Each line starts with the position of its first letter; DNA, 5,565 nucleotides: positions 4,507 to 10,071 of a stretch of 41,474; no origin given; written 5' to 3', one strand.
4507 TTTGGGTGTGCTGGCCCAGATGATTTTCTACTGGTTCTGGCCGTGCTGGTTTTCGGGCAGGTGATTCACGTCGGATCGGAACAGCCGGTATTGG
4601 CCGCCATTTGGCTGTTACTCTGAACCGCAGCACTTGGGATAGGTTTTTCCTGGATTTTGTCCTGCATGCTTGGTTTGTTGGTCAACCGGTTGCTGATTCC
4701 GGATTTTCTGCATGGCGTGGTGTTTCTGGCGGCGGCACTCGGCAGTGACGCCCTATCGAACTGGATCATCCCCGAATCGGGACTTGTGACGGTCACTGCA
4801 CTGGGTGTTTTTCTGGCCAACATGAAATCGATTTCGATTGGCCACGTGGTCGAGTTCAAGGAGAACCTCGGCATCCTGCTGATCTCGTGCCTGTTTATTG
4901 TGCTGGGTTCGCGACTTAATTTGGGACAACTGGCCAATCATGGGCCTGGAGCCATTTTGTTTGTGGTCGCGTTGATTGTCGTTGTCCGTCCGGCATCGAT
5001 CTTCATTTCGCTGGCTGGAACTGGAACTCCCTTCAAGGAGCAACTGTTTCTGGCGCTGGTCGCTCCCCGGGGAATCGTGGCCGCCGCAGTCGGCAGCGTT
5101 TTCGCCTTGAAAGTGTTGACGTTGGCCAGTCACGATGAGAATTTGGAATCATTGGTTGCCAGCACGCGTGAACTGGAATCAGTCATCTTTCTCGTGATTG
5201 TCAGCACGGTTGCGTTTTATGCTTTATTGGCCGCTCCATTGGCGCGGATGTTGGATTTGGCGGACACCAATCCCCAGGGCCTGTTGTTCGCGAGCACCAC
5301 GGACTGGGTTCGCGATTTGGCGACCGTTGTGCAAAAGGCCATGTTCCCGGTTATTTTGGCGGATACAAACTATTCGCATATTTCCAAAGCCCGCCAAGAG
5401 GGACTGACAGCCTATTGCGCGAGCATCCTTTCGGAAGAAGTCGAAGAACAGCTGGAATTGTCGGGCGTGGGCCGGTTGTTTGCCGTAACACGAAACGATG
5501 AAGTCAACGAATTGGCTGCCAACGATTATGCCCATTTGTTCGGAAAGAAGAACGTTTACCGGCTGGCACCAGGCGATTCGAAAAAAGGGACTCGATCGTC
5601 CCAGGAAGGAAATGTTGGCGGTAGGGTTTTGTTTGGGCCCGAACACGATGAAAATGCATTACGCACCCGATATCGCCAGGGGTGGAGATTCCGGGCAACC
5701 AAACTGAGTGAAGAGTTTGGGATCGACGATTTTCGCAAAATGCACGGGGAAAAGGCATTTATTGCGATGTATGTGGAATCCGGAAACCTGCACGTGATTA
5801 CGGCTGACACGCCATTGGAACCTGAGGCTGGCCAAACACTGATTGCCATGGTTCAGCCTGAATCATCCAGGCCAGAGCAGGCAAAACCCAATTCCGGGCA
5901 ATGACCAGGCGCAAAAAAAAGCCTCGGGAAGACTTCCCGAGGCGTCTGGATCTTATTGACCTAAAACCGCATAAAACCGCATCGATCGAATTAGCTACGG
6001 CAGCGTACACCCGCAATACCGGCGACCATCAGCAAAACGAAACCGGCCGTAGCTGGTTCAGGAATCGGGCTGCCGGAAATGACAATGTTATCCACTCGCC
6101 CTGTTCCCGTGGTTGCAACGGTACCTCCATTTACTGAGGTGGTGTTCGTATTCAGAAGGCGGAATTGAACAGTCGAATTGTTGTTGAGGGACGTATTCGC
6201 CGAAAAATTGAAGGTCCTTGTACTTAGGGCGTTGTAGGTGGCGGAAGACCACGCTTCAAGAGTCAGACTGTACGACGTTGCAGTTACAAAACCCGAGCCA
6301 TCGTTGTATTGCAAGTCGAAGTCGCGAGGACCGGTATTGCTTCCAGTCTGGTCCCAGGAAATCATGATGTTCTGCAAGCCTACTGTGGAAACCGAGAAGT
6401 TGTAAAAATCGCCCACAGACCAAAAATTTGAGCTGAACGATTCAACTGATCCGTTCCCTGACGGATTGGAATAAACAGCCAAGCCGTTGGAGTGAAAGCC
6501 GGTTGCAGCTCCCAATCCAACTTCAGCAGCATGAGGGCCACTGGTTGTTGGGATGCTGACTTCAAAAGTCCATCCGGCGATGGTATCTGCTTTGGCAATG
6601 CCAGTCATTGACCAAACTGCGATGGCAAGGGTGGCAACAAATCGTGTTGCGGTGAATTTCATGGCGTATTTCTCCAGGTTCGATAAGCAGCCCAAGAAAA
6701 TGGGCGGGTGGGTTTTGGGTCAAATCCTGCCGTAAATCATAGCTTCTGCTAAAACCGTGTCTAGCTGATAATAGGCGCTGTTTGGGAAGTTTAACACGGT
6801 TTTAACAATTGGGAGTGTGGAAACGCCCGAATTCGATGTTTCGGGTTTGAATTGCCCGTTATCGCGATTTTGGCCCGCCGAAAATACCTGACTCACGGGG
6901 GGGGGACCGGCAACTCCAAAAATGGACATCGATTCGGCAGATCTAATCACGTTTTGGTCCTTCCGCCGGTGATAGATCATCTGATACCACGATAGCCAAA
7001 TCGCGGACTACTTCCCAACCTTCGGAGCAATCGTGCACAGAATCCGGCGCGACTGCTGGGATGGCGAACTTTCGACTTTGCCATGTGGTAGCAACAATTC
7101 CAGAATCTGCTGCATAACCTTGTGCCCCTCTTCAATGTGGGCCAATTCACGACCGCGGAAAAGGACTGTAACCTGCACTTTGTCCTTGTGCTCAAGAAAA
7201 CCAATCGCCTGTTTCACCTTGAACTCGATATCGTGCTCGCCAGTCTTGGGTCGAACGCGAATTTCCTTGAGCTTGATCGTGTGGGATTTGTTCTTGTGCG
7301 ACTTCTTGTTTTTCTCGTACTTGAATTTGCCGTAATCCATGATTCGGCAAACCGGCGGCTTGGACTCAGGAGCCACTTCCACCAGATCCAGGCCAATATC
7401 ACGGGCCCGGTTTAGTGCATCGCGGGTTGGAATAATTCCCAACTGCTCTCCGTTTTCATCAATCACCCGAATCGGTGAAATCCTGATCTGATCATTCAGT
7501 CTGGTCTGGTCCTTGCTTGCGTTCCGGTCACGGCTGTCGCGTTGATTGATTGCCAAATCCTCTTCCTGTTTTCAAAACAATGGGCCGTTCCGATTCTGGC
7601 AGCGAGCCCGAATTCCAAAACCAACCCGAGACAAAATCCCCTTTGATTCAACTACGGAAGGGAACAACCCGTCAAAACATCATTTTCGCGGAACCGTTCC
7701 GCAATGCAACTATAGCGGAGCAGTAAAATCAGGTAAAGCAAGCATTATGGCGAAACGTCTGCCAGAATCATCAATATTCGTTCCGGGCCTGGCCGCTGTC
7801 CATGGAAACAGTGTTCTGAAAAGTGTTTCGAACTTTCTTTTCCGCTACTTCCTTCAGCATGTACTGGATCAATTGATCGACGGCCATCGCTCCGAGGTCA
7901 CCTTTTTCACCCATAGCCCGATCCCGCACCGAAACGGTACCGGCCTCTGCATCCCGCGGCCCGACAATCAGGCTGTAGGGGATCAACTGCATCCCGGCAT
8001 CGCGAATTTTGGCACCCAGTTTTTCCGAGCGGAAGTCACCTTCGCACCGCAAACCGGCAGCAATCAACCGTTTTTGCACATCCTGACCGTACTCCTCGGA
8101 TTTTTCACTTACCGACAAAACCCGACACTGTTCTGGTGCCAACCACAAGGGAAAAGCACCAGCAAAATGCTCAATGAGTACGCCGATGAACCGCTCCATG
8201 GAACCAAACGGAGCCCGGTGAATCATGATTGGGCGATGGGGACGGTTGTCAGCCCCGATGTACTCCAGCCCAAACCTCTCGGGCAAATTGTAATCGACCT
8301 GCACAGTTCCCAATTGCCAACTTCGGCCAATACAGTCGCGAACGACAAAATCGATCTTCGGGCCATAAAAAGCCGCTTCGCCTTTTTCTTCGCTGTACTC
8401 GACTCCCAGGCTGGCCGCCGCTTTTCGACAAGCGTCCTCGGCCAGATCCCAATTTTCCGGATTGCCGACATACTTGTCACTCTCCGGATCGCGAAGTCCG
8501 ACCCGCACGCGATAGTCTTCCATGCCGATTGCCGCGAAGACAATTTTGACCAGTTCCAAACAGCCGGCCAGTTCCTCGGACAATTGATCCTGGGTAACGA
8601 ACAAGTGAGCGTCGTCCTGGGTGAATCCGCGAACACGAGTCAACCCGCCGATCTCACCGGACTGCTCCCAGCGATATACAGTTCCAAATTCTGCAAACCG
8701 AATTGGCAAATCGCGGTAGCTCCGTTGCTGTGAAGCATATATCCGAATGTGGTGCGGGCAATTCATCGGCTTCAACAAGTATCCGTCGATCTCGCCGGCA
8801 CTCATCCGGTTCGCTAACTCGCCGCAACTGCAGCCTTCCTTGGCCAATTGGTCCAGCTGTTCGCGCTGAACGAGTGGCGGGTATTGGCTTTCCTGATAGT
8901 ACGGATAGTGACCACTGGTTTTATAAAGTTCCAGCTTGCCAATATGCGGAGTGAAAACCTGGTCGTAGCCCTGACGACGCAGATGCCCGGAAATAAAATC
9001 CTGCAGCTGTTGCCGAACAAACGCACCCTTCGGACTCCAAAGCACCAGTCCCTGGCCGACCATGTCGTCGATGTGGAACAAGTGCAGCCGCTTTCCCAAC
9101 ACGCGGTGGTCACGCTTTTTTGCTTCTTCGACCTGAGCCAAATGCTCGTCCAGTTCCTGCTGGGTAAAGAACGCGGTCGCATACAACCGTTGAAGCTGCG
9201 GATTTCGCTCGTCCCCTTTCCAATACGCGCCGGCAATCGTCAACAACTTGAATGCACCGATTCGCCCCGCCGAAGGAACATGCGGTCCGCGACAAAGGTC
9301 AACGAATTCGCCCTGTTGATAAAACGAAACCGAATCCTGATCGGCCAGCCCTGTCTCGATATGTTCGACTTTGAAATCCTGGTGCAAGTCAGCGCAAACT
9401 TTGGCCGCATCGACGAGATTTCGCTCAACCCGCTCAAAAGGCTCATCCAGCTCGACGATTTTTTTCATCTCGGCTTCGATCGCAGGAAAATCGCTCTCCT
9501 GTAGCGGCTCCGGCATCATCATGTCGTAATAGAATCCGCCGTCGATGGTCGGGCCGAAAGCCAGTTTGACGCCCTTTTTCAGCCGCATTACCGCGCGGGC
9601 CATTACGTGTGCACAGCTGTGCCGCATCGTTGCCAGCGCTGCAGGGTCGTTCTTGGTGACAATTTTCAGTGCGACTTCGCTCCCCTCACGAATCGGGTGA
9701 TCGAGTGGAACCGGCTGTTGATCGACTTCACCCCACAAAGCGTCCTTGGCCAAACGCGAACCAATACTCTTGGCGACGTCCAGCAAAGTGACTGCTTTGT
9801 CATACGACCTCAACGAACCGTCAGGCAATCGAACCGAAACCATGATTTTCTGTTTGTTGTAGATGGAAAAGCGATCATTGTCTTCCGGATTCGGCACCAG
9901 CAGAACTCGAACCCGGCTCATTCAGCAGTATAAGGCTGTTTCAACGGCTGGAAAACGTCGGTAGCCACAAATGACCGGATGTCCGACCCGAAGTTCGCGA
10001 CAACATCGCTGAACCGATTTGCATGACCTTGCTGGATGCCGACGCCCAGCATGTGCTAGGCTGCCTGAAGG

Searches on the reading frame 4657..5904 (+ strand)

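Call 25: search_protein_families(library=pfam, proteins=[window:4657-5904:+], max_evalue=0.001)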
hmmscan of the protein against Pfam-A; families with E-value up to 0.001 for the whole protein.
window:4657-5904:+ (415 aa): 2 families
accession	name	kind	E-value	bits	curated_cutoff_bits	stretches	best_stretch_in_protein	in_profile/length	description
PF00999.27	Na_H_Exchanger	-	1.2e-11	44.5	26.2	1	9-187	198-364/375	Sodium/hydrogen exchanger, transmembrane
PF02254.24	TrkA_N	-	0.00019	22.2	23.8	1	221-300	13-92/116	TrkA-N domain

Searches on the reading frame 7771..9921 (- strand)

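Call 25: search_protein_families(library=pfam, proteins=[window:7771-9921:-], max_evalue=0.001)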
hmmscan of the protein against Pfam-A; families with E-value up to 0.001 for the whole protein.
window:7771-9921:- (716 aa): 4 families
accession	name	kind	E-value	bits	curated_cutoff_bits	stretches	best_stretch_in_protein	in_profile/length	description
PF00587.30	tRNA-synt_2b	-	8.4e-47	160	29.3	1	379-586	9-179/179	tRNA synthetase class II core domain (G, H, P, S and T)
PF03129.25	HGTP_anticodon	-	4.9e-20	71.9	21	1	598-690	1-93/94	Anticodon binding domain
PF07973.19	tRNA_SAD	-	3.3e-16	59.4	24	1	198-247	1-44/44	Threonyl and Alanyl tRNA synthetase second additional domain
PF02824.27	TGS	-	5.7e-10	39.5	22.2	1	30-84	3-57/60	TGS domain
